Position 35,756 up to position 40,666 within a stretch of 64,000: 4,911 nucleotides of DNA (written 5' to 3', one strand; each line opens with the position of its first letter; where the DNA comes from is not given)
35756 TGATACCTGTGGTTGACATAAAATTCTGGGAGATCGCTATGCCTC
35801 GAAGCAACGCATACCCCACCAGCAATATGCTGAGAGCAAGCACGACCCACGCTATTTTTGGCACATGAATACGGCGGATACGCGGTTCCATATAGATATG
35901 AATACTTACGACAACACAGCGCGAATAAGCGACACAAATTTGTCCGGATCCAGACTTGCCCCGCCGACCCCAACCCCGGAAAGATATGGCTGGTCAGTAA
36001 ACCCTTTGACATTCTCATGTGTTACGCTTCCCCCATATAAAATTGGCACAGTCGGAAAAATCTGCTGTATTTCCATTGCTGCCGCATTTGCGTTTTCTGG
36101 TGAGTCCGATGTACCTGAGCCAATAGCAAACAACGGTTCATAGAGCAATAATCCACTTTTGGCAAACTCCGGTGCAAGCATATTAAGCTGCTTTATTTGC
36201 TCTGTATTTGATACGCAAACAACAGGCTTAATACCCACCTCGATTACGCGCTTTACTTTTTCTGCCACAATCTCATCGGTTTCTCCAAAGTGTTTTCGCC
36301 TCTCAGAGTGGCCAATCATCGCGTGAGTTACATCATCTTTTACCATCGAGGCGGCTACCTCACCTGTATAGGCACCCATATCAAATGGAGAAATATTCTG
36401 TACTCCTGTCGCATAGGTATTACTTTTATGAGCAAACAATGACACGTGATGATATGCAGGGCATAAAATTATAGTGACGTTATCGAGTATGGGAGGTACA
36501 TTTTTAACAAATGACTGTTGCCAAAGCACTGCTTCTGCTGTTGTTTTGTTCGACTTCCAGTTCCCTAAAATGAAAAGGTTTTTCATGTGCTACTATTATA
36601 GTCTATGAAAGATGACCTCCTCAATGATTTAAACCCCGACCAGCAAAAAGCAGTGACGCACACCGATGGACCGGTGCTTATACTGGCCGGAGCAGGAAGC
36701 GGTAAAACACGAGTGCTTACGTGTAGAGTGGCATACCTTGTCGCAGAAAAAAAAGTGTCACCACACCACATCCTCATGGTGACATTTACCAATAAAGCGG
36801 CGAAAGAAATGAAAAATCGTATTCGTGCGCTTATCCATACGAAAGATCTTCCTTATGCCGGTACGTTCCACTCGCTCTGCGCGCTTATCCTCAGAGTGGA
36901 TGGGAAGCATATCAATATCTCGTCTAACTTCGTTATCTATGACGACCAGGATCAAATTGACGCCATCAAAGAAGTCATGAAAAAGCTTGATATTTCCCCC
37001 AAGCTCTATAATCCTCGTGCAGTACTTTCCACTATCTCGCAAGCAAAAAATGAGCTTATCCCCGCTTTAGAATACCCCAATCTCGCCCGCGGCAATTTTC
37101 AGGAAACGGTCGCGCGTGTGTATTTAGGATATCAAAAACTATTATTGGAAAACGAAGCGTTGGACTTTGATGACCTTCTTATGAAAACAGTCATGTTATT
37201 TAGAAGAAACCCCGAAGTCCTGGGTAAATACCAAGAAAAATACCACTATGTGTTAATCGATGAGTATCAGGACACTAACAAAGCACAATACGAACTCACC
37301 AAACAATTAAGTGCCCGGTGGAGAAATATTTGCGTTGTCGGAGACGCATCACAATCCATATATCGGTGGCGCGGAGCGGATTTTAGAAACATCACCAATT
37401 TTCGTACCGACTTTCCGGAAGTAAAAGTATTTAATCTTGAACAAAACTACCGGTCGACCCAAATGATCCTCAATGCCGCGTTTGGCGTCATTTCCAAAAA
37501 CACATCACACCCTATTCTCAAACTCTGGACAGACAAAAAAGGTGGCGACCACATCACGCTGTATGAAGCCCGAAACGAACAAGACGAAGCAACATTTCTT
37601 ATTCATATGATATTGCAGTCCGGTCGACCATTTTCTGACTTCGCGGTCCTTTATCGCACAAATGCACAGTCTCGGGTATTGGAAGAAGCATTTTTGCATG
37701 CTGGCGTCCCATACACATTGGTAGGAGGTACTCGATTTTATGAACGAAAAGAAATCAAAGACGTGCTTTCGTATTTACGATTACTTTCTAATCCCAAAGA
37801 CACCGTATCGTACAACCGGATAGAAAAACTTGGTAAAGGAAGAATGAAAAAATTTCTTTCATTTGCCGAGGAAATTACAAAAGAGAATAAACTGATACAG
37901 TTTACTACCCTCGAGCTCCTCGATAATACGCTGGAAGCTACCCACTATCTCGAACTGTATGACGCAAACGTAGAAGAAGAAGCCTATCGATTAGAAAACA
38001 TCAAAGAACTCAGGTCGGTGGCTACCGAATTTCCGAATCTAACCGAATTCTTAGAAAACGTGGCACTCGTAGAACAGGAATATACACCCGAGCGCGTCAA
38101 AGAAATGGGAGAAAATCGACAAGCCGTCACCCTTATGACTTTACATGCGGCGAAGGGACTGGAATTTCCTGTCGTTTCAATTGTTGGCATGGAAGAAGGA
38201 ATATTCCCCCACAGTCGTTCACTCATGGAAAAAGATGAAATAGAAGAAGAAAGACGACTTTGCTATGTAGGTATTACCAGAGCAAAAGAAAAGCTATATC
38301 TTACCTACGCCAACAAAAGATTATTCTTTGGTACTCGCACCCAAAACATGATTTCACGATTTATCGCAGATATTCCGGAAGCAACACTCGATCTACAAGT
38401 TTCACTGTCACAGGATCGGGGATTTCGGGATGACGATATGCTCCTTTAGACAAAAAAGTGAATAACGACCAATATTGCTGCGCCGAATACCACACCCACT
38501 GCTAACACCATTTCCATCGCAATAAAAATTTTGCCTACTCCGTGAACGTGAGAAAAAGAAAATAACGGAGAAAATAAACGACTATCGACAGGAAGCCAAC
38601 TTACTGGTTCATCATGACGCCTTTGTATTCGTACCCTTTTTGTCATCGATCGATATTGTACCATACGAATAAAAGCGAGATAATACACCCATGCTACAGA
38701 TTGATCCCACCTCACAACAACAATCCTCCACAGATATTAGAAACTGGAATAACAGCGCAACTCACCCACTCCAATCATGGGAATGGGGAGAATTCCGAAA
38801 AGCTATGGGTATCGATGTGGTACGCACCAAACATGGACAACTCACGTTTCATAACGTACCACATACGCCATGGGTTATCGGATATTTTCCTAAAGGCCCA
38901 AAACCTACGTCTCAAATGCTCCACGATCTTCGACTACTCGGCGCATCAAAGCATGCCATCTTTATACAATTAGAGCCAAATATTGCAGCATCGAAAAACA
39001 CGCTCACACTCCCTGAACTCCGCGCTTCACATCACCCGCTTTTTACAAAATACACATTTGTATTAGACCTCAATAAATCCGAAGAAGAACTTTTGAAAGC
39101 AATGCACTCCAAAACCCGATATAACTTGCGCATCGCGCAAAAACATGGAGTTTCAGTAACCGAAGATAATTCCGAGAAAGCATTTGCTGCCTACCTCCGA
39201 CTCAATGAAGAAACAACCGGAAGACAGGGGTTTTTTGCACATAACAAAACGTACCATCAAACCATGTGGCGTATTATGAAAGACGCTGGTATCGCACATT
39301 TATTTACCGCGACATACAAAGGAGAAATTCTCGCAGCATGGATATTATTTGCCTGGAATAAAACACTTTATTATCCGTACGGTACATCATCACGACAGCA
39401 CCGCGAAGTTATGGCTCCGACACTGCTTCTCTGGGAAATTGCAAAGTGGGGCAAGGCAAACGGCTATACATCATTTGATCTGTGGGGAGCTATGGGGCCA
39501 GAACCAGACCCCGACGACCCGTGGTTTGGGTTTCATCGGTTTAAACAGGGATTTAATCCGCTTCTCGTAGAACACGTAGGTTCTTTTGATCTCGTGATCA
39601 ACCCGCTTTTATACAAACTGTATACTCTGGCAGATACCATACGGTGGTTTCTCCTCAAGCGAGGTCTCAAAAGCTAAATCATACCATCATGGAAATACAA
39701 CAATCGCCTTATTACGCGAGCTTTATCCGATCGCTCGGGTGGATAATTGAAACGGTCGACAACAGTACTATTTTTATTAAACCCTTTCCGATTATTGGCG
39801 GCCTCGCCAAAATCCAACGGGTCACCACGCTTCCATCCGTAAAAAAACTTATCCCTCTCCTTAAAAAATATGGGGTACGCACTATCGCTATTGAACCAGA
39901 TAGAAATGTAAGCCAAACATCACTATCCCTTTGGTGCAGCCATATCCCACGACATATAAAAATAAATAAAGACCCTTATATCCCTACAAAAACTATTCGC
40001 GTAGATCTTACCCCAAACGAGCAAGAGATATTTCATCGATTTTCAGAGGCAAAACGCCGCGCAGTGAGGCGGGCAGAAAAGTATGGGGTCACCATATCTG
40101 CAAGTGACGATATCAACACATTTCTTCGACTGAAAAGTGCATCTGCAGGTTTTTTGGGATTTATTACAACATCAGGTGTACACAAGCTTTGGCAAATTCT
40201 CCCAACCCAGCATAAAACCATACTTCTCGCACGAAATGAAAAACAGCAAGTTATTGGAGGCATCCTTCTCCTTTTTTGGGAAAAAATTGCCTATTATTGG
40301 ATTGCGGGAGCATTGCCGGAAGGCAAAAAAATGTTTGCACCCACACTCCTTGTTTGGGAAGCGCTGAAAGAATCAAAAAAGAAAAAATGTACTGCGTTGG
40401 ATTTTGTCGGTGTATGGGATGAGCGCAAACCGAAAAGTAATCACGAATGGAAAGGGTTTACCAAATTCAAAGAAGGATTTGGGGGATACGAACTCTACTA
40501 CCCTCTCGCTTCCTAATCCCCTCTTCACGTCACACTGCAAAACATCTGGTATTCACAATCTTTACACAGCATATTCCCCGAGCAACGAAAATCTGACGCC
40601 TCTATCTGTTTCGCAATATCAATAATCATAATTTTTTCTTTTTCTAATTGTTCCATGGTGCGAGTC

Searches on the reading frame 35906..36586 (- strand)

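Call 48: search_protein_families(library=pfam, proteins=[window:35906-36586:-], max_evalue=0.001)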
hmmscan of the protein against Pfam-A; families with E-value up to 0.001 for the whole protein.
window:35906-36586:- (226 aa): 1 family
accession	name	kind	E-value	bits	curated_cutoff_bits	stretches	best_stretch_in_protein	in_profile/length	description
PF00121.24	TIM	-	5.1e-54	183.8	20.1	1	5-223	2-244/245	Triosephosphate isomerase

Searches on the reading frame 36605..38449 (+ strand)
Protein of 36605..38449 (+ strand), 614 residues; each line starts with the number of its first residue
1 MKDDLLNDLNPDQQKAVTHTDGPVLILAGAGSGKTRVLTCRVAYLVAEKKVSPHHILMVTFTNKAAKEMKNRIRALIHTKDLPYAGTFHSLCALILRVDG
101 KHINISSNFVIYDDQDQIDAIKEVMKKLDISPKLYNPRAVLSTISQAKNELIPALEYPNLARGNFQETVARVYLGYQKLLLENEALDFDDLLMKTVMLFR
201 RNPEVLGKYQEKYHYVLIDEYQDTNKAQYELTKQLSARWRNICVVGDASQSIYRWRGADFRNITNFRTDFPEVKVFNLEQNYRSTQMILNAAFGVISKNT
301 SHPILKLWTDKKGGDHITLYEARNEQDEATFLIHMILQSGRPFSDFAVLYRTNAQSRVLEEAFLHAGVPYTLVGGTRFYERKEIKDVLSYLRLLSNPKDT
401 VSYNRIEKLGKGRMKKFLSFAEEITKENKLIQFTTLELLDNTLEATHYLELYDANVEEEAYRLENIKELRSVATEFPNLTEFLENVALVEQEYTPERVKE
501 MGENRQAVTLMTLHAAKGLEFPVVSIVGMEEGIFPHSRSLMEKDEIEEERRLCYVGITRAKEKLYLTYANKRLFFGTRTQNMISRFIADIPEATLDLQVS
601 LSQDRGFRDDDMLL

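Call 48: search_protein_families(library=pfam, proteins=[window:36605-38449:+], max_evalue=0.001)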
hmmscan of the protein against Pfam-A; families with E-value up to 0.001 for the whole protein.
window:36605-38449:+ (614 aa): 6 families
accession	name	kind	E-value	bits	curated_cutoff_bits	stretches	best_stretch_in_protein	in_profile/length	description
PF00580.27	UvrD-helicase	-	1.6e-90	303.9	23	1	9-271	1-271/271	UvrD/REP helicase N-terminal domain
PF13361.12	UvrD_C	-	4.1e-66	224.2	25.6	2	277-441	2-167/350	UvrD-like helicase C-terminal domain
PF13245.12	AAA_19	-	2.5e-25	89.7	25.1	1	13-254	1-132/134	AAA domain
PF13538.12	UvrD_C_2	-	4.1e-10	39.8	27.4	1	508-567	2-52/52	UvrD-like helicase C-terminal domain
PF01443.25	Viral_helicase1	-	1.5e-08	35.2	21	0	492-566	166-226/228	Viral superfamily 1 RNA helicase core domain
PF13604.12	AAA_30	-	2.8e-07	30.9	27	1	9-73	2-66/191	AAA domain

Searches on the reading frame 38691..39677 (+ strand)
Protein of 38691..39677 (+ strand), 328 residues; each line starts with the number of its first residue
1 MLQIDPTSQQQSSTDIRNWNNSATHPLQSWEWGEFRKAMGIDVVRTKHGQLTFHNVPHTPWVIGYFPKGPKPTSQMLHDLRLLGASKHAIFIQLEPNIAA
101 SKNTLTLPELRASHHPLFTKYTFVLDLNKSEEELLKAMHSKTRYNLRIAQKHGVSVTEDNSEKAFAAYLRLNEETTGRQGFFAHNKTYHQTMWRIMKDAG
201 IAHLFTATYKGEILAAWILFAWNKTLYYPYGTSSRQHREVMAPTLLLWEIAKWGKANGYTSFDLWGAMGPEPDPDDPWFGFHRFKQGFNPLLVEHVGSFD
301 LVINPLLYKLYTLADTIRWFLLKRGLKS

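Call 48: search_protein_families(library=pfam, proteins=[window:38691-39677:+], max_evalue=0.001)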
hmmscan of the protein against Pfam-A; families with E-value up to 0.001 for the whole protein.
window:38691-39677:+ (328 aa): 2 families
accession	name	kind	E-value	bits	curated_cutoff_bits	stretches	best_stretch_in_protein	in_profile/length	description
PF02388.22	FemAB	-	1e-33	117.2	24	2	207-315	300-405/406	FemAB family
PF13480.13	Acetyltransf_6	-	4.2e-17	63.1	22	1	141-266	2-136/143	Acetyltransferase (GNAT) domain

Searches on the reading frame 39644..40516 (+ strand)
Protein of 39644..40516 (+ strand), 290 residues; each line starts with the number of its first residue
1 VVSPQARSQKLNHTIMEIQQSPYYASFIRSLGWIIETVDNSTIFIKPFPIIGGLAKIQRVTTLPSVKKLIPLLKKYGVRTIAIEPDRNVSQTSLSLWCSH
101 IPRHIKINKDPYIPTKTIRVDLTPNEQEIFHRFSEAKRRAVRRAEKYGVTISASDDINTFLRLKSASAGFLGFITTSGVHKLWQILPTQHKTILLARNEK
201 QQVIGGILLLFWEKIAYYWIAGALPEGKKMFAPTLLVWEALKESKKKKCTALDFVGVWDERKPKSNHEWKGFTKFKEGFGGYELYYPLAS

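Call 48: search_protein_families(library=pfam, proteins=[window:39644-40516:+], max_evalue=0.001)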
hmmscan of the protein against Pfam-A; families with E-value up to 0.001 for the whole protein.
window:39644-40516:+ (290 aa): 2 families
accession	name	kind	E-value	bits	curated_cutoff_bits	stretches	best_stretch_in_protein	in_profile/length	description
PF02388.22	FemAB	-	2e-14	53.7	24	1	196-282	300-381/406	FemAB family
PF13480.13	Acetyltransf_6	-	1.7e-08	35.2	22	1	137-256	7-136/143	Acetyltransferase (GNAT) domain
